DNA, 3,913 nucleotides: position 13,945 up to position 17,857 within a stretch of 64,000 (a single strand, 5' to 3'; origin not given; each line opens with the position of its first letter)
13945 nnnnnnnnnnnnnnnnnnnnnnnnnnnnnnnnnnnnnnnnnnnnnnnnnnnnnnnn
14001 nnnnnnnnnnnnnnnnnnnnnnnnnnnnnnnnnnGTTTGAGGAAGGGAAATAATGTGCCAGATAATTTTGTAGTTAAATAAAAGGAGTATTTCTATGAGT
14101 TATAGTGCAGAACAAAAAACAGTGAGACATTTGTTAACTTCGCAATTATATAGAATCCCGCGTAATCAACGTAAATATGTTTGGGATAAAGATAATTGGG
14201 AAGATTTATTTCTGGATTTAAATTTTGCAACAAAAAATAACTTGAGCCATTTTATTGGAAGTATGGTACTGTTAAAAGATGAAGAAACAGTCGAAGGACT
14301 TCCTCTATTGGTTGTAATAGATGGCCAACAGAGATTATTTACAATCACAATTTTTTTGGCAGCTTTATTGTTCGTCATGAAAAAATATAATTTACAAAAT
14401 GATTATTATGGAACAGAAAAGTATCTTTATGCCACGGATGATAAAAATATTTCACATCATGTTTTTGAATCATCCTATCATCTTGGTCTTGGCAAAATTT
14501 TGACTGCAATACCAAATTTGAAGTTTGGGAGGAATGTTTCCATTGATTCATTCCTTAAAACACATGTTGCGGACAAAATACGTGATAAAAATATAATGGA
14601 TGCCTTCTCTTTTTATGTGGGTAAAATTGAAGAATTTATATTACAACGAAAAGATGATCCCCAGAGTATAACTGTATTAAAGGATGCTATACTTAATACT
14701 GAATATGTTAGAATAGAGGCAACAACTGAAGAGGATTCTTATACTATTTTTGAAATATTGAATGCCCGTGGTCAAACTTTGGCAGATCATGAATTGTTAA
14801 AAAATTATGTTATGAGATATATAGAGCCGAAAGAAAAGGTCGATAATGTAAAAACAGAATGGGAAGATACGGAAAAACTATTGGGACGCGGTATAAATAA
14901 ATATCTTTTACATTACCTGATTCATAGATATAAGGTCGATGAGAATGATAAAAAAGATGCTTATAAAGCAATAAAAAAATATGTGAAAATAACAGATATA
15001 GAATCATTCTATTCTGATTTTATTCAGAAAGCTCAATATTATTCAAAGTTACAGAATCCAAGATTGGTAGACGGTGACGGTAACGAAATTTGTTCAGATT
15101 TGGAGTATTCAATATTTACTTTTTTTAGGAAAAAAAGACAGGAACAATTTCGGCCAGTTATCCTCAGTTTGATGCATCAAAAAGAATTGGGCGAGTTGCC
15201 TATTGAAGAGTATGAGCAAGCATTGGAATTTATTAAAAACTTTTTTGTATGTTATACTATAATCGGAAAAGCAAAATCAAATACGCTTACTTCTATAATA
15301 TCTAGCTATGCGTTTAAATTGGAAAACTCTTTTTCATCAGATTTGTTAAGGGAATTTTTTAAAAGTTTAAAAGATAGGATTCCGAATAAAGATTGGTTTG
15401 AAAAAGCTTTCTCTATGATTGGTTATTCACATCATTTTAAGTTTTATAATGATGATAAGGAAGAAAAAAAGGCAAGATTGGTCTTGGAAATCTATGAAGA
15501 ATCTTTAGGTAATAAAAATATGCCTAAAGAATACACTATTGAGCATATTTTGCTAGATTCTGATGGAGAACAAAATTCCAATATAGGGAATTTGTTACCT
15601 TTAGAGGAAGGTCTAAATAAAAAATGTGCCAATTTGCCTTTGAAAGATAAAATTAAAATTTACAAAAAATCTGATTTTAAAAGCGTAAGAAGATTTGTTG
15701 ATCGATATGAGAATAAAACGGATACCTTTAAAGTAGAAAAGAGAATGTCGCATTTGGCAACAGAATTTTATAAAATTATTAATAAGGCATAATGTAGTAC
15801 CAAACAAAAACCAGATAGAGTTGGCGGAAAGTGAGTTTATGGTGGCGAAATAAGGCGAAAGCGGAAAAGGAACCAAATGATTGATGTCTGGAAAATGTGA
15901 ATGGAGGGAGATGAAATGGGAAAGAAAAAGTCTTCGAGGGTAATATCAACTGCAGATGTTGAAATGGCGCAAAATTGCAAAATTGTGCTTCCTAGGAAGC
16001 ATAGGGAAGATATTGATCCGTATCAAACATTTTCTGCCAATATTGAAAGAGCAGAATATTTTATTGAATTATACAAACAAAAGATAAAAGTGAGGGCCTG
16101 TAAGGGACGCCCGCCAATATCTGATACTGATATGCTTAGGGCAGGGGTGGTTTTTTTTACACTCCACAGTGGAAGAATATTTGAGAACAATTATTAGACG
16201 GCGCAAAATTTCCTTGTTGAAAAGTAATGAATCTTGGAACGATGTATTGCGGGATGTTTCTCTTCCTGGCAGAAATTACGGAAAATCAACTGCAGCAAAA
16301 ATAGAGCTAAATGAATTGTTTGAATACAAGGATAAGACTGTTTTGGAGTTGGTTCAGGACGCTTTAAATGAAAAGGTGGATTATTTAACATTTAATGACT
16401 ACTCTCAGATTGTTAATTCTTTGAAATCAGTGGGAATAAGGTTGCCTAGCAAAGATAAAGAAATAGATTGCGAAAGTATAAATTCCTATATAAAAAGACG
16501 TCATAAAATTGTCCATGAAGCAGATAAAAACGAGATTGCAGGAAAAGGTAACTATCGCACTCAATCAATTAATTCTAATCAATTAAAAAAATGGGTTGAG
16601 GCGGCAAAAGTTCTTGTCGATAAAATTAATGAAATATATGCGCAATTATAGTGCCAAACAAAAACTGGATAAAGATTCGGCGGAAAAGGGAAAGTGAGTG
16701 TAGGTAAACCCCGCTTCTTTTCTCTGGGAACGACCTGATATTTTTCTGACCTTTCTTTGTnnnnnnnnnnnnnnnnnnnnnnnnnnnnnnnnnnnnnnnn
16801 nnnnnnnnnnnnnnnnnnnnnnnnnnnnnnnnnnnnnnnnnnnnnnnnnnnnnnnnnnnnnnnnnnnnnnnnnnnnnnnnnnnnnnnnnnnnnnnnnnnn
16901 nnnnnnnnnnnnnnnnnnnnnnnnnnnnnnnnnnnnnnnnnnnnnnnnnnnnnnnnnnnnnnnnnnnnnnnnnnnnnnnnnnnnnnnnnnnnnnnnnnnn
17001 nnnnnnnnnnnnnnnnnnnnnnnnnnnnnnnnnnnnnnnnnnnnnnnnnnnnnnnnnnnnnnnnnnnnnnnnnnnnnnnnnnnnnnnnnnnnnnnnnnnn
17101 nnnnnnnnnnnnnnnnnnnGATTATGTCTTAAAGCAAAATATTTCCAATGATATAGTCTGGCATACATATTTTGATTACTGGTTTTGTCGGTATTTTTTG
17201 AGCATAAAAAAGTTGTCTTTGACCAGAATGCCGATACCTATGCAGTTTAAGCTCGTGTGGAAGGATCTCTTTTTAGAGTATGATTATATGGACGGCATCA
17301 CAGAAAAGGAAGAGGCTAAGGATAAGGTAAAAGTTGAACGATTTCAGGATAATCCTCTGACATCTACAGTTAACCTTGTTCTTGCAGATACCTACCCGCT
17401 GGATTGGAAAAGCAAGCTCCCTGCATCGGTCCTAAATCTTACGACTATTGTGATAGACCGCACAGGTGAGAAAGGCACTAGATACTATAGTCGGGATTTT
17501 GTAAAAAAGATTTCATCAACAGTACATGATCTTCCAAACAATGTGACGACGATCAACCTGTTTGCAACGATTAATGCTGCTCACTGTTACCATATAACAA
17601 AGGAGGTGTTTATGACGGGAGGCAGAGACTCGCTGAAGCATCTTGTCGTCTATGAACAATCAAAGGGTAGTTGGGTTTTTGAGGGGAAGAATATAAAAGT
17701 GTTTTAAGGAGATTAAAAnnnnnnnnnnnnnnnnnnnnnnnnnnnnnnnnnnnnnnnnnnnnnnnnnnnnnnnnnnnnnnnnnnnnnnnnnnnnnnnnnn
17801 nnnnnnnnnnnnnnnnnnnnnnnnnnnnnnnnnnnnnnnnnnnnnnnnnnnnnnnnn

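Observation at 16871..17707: Unassigned 2TM protein whose soluble domain is about half the size of a SAVED domain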

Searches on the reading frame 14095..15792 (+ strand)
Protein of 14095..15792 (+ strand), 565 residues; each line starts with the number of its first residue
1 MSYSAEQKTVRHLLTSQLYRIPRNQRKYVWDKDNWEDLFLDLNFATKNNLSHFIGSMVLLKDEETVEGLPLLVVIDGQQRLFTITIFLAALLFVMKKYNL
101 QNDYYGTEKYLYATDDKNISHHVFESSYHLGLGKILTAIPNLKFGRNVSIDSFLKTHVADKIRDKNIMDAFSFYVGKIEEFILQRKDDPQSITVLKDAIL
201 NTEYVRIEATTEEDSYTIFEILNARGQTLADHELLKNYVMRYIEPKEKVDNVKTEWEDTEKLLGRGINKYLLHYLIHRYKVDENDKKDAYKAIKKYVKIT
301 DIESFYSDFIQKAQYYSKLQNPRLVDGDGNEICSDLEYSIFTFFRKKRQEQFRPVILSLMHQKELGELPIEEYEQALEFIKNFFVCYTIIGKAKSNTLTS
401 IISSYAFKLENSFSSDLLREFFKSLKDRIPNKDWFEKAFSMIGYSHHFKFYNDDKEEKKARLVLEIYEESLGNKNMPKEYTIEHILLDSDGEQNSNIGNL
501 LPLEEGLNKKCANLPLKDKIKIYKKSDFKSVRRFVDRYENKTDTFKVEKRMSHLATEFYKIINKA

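Call 3: search_protein_families(library=pfam, proteins=[window:14095-15792:+], max_evalue=0.1)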
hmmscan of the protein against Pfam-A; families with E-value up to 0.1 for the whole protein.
window:14095-15792:+ (565 aa): 3 families
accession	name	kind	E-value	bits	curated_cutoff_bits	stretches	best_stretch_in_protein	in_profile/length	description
PF03235.19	GmrSD_N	-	1.2e-28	101.1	33.2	1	13-239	4-198/199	GmrSD restriction endonuclease, N-terminal domain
PF07510.16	GmrSD_C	-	4.7e-07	30.2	23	1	448-536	14-119/138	GmrSD restriction endonucleases, C-terminal domain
PF12094.14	DUF3570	-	0.03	13.5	25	1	92-144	284-336/427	Protein of unknown function (DUF3570)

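Call 4: search_protein_families(library=padloc, proteins=[window:14095-15792:+], max_evalue=0.1)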
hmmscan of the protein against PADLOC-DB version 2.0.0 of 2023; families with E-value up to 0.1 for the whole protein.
window:14095-15792:+ (565 aa): 26 families (the best 25 are shown)
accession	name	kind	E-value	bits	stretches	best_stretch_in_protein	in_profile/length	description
PDLC04154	HEC-06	-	6.7e-60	201.3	1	4-560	8-565/569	-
PDLC04157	HEC-06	-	1.5e-58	196.8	1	5-555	9-548/558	-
PDLC04155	HEC-06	-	1e-54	184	1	5-560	7-556/562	-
PDLC02687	Orf5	-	9e-49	164.6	1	4-536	2-534/543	Orf5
PDLC02693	Orf5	-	4.4e-48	162.6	1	16-487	6-455/543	Orf5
PDLC02700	Orf5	-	8.1e-39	131.8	1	12-556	5-549/555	Orf5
PDLC02695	Orf5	-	4.6e-31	105.9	1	1-541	1-582/601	Orf5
PDLC02699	Orf5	-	6.1e-30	102.4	1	19-538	1-522/530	Orf5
PDLC02691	Orf5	-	6.3e-25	85.8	1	3-557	3-574/579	Orf5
PDLC02698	Orf5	-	7.5e-23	79.1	2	1-95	1-93/573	Orf5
PDLC02692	Orf5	-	2.2e-22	77.5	1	19-304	8-285/558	Orf5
PDLC02701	Orf5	-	3.1e-22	76.8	1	16-547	17-581/596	Orf5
PDLC02686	Orf5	-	1.5e-19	67.9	1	14-300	16-297/566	Orf5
PDLC04156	HEC-06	-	1.6e-17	61.3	1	20-323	22-326/562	-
PDLC02696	Orf5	-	2.2e-17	61.2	1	19-313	1-308/558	Orf5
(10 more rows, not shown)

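Call 5: search_protein_families(library=ncbifam, proteins=[window:14095-15792:+], max_evalue=0.1)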
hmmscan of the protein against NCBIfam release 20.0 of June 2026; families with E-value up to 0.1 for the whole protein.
window:14095-15792:+ (565 aa): 0 families

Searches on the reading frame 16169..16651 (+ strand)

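Call 3: search_protein_families(library=pfam, proteins=[window:16169-16651:+], max_evalue=0.1)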
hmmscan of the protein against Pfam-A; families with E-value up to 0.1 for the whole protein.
window:16169-16651:+ (160 aa): 2 families
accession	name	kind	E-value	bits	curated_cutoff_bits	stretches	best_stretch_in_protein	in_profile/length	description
PF18735.6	HEPN_RiboL-PSP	-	1e-09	39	28.4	1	2-157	43-189/191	RiboL-PSP-HEPN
PF22374.1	Clospo_01618-like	-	0.07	13.8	27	1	54-131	13-91/127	Clospo_01618-like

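Call 4: search_protein_families(library=padloc, proteins=[window:16169-16651:+], max_evalue=0.1)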
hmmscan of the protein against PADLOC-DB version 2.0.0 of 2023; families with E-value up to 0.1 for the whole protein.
window:16169-16651:+ (160 aa): 0 families

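Call 5: search_protein_families(library=ncbifam, proteins=[window:16169-16651:+], max_evalue=0.1)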
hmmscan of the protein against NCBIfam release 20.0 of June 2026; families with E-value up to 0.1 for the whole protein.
window:16169-16651:+ (160 aa): 0 families

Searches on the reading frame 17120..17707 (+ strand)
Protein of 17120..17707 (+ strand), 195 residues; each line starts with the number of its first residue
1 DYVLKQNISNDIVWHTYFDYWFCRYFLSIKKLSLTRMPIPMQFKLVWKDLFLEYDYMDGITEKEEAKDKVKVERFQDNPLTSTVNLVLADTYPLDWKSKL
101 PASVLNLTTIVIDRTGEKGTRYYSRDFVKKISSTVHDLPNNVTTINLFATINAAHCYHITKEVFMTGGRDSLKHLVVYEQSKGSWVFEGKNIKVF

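Call 30: search_protein_families(library=pfam, proteins=[window:17120-17707:+], max_evalue=1)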
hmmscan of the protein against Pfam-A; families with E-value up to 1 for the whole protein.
window:17120-17707:+ (195 aa): 2 families
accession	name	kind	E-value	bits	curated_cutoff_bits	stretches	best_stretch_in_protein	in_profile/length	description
PF18179.6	SUa-2TM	-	3.4e-30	105.8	25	1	12-185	96-268/279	SMODS- and Ubiquitin system-associated 2TM effector domain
PF02721.21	DUF223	-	0.088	13.6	24.6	1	96-165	25-92/104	Domain of unknown function DUF223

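Call 52: predict_structure(alignment_id=A3)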
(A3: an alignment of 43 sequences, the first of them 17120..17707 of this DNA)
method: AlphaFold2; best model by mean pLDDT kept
length: 195 residues; sequences in the alignment: 43
mean_pLDDT: 90.3   pTM: 0.89
mean pLDDT of the five models: 90.3, 89.8, 89.6, 88.7, 85.9
residues with pLDDT >= 90: 137; 70-90: 52; 50-70: 6; < 50: 0
segments of 3 or more residues with pLDDT < 50: none
pLDDT, mean of each block of 10 residues (from residue 1): 79 85 95 93 97 93 90 91 95 85 94 80 94 94 96 96 82 94 81 95
secondary structure, 60 per line:
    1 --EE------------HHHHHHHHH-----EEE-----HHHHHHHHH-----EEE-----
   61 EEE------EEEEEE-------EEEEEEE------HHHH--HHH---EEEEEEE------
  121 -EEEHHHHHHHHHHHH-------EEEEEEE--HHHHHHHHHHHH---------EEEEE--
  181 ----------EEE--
elements in order: H17-25 E31-33 H39-47 E53-55 E61-63 E70-75 E83-89 H96-99 E108-114 E122-124 H125-136 E144-150 H153-164 E174-178 E191-193

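Call 56: fold_search(model_id=the predicted structure, library=pdb)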
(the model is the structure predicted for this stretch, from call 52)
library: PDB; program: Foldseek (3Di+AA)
matches with E <= 10: 661; with E <= 0.001: 49
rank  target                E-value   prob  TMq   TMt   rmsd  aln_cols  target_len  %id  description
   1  7rwm_D                4.9e-06  1.00  0.57  0.34   4.8       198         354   14  Structure of Cap5 from Lactococcus lactis (released 2021-11-10)
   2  7rwm_A                5.5e-06  1.00  0.55  0.33   5.1       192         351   14  Structure of Cap5 from Lactococcus lactis (released 2021-11-10)
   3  7rwm_C                9.2e-06  1.00  0.56  0.34   4.7       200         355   14  Structure of Cap5 from Lactococcus lactis (released 2021-11-10)
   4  7rws                  9.8e-06  1.00  0.54  0.44   5.5       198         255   14  Structure of SAVED domain of Cap5 from Lactococcus lactis in complex with cGAMP (released 2021-11-10)
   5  6vm6_B                1.2e-05  1.00  0.49  0.25   5.6       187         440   12  Structure of Acinetobacter baumannii Cap4 SAVED/CARF-domain containing receptor with the cyclic trinucleotide 2'3'3'-c (released 2020-06-17)
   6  7rwm_B                1.3e-05  1.00  0.54  0.33   5.0       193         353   14  Structure of Cap5 from Lactococcus lactis (released 2021-11-10)
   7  7rwk_A                1.8e-05  1.00  0.54  0.32   5.1       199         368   14  Structure of Cap5 from Asticcacaulis sp. (released 2021-11-10)
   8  7yib                  1.9e-05  1.00  0.52  0.23   5.3       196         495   15  Crystal structure of wild-type Cap4 SAVED domain-containing receptor from Enterobacter cloacae (released 2023-05-31)
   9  7yia                  1.9e-05  1.00  0.52  0.24   5.7       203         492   17  Crystal structure of K74A mutant of Cap4 SAVED domain-containing receptor from Enterobacter cloacae (released 2023-05-31)
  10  9om7_A                2.0e-05  1.00  0.56  0.43   6.1       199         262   12  BtCap14 SAVED domain + 2',3'-cGAMP (released 2026-04-01)
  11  9wq2_A                2.0e-05  1.00  0.50  0.29   5.6       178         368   12  Structure of 3TM-SAVED dimer bound to 2'3'-cGAMP (released 2026-04-01)
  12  6wam_A                2.5e-05  1.00  0.50  0.25   5.6       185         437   12  Structure of Acinetobacter baumannii Cap4 SAVED/CARF-domain containing receptor (released 2020-06-17)
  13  8ysq                  2.8e-05  1.00  0.53  0.41   5.1       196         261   16  Crystal structure of SAVED domain of Cap5 from Deinococcus wulumuqiensis (released 2025-01-29)
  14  8fmh_D                3.8e-05  1.00  0.50  0.30   6.6       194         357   11  Structure of CBASS Cap5 from Pseudomonas syringae as an activated tetramer with the cyclic dinucleotide 3'2'-c-dGAMP l (released 2024-02-07)
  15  9om7_C                5.0e-05  1.00  0.52  0.41   5.9       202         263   14  BtCap14 SAVED domain + 2',3'-cGAMP (released 2026-04-01)
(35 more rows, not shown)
